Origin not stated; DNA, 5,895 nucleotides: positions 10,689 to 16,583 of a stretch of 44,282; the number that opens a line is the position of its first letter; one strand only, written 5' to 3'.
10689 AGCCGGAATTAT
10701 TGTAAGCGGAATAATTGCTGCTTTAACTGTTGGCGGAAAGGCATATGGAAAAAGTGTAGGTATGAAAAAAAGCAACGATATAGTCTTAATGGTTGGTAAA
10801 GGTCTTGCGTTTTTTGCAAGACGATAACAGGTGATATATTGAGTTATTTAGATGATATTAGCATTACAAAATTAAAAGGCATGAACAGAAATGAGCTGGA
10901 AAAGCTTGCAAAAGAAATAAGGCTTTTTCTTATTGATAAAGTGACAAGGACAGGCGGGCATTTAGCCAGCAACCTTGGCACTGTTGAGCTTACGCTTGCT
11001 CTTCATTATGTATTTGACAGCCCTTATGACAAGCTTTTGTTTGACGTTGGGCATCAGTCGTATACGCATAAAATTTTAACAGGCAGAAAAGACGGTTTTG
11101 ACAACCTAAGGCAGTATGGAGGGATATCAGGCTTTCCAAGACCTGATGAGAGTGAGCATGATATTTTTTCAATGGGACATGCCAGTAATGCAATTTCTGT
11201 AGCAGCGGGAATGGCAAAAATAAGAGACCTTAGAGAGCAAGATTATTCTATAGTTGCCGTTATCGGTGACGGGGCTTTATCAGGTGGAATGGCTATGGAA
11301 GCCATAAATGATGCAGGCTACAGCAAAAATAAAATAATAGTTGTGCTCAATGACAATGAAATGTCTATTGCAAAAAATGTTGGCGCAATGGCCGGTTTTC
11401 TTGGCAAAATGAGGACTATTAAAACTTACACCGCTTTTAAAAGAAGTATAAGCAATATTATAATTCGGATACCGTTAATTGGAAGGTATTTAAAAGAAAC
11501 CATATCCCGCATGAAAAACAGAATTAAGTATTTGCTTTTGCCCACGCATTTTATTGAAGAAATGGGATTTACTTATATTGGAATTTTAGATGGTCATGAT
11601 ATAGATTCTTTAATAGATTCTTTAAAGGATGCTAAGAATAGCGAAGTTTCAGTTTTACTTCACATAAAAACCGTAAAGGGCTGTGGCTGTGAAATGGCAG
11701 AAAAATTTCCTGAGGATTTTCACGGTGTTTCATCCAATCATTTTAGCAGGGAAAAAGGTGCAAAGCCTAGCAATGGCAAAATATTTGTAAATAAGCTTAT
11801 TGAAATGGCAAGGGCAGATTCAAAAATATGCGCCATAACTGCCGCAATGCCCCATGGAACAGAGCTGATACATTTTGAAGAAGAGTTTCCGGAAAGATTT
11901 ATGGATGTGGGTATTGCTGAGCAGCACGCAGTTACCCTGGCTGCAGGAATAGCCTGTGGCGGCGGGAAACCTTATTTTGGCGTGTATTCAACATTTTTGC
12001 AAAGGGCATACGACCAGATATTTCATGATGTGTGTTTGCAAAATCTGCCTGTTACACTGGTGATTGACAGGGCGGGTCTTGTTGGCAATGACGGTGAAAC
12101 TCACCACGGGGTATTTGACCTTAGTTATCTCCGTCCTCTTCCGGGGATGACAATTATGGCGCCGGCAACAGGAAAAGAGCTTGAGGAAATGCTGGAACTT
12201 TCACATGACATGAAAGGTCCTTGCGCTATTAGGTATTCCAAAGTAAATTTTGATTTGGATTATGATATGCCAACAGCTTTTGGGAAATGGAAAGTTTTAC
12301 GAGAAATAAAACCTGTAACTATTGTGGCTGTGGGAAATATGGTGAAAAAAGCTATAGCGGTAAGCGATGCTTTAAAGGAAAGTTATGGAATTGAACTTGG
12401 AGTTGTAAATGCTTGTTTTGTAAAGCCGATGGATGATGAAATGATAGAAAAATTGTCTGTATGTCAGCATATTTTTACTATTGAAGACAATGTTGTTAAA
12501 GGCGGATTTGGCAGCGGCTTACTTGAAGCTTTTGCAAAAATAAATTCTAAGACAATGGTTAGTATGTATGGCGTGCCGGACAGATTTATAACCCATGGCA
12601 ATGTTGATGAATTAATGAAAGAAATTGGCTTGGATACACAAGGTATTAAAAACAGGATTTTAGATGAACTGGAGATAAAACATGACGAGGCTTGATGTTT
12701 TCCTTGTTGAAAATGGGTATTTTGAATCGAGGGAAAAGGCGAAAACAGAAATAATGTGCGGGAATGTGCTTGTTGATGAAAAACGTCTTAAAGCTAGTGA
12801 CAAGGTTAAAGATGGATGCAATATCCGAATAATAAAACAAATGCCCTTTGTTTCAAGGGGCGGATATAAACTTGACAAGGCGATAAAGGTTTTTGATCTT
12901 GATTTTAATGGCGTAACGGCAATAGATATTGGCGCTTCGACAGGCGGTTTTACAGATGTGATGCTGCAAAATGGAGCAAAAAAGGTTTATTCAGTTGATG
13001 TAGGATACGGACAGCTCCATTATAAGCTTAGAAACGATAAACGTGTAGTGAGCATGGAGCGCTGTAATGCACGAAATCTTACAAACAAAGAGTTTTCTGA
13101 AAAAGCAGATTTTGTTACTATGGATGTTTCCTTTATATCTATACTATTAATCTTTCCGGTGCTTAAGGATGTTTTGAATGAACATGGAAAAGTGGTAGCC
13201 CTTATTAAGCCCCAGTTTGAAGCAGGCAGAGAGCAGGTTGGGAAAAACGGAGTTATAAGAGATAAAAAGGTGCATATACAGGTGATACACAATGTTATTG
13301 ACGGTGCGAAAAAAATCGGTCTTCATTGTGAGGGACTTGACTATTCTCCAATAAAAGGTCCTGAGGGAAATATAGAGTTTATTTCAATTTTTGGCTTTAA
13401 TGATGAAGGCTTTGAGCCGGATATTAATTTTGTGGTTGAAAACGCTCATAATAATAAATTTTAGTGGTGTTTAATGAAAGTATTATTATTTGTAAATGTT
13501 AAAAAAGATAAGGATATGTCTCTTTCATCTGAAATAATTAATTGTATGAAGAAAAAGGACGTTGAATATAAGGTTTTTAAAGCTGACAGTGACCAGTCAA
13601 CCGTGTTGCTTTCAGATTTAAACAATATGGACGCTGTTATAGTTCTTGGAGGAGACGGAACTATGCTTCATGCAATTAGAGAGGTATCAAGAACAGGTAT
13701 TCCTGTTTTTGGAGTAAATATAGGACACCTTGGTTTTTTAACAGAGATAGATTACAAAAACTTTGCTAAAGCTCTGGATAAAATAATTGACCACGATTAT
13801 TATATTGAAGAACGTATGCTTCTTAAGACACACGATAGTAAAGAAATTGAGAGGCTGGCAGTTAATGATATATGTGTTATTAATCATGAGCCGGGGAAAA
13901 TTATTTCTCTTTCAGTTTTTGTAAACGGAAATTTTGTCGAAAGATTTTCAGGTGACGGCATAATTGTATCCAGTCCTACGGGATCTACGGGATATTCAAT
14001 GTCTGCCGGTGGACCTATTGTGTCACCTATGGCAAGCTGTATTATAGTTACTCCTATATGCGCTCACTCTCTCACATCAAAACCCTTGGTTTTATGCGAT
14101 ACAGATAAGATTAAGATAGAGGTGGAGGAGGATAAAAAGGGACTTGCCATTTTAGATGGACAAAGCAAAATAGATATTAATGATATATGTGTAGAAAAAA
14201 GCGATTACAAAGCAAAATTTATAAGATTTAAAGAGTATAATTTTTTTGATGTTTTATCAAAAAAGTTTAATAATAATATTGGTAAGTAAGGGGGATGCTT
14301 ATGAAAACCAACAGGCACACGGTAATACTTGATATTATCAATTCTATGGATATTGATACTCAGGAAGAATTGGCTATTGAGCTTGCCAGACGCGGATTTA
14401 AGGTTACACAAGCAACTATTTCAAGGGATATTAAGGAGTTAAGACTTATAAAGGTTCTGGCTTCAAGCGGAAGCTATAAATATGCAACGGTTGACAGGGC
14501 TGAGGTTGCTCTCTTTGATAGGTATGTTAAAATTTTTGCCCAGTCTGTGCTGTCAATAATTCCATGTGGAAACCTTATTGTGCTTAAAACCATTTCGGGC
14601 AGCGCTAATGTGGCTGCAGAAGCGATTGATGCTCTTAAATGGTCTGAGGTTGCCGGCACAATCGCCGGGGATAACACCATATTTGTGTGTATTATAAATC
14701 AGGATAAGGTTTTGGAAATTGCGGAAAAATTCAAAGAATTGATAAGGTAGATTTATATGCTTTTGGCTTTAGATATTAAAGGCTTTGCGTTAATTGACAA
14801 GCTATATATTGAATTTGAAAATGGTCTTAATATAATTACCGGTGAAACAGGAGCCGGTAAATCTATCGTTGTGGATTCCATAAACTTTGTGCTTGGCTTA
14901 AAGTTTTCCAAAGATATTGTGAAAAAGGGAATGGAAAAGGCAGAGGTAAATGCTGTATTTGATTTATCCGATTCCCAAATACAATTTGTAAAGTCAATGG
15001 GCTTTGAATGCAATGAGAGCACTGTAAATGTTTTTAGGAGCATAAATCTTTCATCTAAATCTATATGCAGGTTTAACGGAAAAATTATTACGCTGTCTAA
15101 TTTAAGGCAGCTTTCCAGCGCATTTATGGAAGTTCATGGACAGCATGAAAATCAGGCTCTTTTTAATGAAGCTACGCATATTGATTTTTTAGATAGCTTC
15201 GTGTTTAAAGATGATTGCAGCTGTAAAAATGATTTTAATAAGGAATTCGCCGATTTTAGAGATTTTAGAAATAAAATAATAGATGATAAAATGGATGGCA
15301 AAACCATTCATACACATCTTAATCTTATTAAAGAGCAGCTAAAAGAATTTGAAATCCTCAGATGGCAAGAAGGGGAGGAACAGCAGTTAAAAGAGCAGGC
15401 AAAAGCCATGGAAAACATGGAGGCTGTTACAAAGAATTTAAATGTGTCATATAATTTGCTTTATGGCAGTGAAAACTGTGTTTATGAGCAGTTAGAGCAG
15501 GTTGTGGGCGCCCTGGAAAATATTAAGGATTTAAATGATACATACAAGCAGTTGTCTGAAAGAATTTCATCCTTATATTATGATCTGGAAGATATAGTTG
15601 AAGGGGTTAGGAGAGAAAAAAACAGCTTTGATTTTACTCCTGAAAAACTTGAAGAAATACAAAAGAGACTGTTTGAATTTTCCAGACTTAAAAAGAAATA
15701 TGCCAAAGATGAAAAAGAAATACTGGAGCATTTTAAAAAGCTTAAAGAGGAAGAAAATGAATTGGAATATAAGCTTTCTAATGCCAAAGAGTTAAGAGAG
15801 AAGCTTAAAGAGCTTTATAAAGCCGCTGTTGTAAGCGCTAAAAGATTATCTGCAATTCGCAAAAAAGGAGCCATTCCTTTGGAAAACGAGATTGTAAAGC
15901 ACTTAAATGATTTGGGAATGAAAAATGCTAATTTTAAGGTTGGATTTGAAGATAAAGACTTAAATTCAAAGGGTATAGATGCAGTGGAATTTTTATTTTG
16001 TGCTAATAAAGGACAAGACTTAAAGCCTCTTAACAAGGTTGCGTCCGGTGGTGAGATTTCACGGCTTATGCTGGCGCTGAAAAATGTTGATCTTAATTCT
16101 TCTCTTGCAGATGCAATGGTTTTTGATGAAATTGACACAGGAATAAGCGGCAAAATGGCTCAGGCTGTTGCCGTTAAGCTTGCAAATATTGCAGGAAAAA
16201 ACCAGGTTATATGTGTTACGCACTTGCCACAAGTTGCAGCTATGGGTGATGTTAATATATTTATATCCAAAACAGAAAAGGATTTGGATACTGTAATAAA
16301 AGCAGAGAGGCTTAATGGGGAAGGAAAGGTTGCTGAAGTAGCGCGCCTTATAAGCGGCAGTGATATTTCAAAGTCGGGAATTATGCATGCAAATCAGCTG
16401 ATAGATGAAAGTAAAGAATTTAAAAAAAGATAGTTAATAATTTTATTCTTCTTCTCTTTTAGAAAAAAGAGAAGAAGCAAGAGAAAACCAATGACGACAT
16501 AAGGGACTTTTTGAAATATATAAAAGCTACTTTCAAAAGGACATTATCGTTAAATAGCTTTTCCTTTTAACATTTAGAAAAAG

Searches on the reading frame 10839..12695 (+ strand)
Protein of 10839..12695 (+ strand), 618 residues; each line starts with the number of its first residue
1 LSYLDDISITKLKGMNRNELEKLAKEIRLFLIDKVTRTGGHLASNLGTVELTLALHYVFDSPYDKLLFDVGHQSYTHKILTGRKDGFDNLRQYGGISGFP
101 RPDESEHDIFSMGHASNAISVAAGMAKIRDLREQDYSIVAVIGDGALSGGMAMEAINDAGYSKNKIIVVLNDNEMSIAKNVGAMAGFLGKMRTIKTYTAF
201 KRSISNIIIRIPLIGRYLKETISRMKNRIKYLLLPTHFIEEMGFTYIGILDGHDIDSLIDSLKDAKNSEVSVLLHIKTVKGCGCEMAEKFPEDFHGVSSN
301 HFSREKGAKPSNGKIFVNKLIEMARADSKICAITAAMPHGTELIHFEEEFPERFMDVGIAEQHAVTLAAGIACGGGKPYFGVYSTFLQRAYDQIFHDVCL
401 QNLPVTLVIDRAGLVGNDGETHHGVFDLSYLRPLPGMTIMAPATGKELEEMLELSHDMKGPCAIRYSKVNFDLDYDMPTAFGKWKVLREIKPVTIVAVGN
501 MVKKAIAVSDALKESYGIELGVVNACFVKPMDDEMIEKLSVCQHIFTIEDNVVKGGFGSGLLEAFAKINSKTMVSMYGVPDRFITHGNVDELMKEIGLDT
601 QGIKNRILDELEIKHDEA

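Call 5: search_protein_families(library=pfam, proteins=[window:10839-12695:+])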
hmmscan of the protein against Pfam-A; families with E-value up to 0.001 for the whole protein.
window:10839-12695:+ (618 aa): 6 families
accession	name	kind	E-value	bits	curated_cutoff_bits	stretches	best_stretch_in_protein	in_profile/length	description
PF13292.11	DXP_synthase_N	-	1e-109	366.5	21.2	1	9-278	7-274/274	1-deoxy-D-xylulose-5-phosphate synthase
PF02779.29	Transket_pyr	-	2.2e-42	145.1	27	1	311-470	4-171/174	Transketolase, pyrimidine binding domain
PF02780.25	Transketolase_C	-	5.6e-24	84.9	25.9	1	482-603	1-124/124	Transketolase, C-terminal domain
PF00456.26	Transketolase_N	-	1.2e-05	25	22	0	24-181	6-191/334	Transketolase, thiamine diphosphate binding domain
PF02775.26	TPP_enzyme_C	-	0.0002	21.6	21.9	1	112-175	27-84/151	Thiamine pyrophosphate enzyme, C-terminal TPP binding domain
PF17147.9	PFOR_II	-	0.0008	20.2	27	0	493-575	3-87/102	Pyruvate:ferredoxin oxidoreductase core domain II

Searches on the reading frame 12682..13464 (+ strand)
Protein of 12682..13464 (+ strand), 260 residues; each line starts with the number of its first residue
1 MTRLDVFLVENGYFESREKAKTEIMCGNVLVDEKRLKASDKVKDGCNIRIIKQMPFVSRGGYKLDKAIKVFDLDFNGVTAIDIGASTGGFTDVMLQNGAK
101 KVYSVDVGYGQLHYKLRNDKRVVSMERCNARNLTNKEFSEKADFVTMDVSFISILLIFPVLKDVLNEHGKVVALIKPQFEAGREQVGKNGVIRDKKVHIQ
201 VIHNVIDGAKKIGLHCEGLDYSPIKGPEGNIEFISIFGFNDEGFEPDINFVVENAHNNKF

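Call 5: search_protein_families(library=pfam, proteins=[window:12682-13464:+])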
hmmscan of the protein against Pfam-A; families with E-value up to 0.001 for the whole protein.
window:12682-13464:+ (260 aa): 2 families
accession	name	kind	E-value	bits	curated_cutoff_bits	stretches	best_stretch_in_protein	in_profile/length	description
PF01728.25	FtsJ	-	5.2e-43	147.5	24.1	1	56-238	1-180/181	FtsJ-like methyltransferase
PF01479.30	S4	-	3.6e-08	33.4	22.8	1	3-45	2-45/48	S4 domain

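Call 6: search_protein_families(library=ncbifam, proteins=[window:12682-13464:+], max_evalue=0.01)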
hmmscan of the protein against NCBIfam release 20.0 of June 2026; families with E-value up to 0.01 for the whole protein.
window:12682-13464:+ (260 aa): 4 families
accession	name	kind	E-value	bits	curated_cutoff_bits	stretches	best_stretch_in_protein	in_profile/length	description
TIGR00478.1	tly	subfamily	1.4e-76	256.8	185.8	1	3-232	1-228/228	TlyA family rRNA (cytidine-2'-O)-methyltransferase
NF049952.1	23rRNACMtaseTlyA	equivalog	1.5e-60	204.6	250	1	3-237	2-234/236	23S rRNA (cytidine-2'-O)-methyltransferase TlyA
TIGR00438.1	rrmJ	equivalog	0.00026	20.5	300.15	1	52-107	8-63/188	23S rRNA (uridine(2552)-2'-O)-methyltransferase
TIGR04290.1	meth_Rta_06860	hypoth_equivalog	0.0083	15.6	300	0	63-169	36-142/226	TIGR04290 family methyltransferase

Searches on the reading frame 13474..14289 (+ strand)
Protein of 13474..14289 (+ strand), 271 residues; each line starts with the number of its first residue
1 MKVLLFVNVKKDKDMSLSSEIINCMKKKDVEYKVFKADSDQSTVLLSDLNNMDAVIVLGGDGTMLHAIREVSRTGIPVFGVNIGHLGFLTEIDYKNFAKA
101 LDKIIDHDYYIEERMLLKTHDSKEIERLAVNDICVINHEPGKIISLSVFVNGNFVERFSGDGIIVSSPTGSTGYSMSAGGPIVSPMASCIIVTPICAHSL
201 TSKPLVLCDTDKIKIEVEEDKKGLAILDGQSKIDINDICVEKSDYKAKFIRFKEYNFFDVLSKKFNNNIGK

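Call 5: search_protein_families(library=pfam, proteins=[window:13474-14289:+])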
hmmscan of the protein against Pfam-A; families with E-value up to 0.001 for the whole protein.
window:13474-14289:+ (271 aa): 4 families
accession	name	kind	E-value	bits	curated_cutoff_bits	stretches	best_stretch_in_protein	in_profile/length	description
PF20143.4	NAD_kinase_C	-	2e-33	115.2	23.7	1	131-251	2-125/126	ATP-NAD kinase C-terminal domain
PF01513.26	NAD_kinase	-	1.2e-20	74.6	25.5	1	24-109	53-130/130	ATP-NAD kinase N-terminal domain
PF00781.29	DAGK_cat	-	2.3e-06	27.6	23.6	1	2-78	1-84/125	Diacylglycerol kinase catalytic domain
PF00117.34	GATase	-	9e-06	25.9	22.8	1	12-85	4-82/190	Glutamine amidotransferase class-I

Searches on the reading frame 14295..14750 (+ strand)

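Call 5: search_protein_families(library=pfam, proteins=[window:14295-14750:+])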
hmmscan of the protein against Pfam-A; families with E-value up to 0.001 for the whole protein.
window:14295-14750:+ (151 aa): 2 families
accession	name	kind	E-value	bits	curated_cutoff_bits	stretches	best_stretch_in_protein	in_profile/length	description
PF01316.27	Arg_repressor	-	1.2e-22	79.9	27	1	3-67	2-66/70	Arginine repressor, DNA binding domain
PF02863.23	Arg_repressor_C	-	1.2e-22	79.9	25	1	81-147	1-67/68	Arginine repressor, C-terminal domain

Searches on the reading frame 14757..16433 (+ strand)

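Call 5: search_protein_families(library=pfam, proteins=[window:14757-16433:+])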
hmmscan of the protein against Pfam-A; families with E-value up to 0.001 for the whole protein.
window:14757-16433:+ (558 aa): 4 families
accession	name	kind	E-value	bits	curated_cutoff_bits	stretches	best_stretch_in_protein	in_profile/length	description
PF02463.25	SMC_N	-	1.5e-13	51.1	40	1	4-508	4-216/220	RecF/RecN/SMC N terminal domain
PF13476.12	AAA_23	-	9.9e-13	49.6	27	1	5-276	2-199/201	AAA domain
PF13555.12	AAA_29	-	0.00026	21.1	27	0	18-46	17-46/61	P-loop containing region of AAA domain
PF13304.12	AAA_21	-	0.00068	20.2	27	0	411-493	221-302/304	AAA domain, putative AbiEii toxin, Type IV TA system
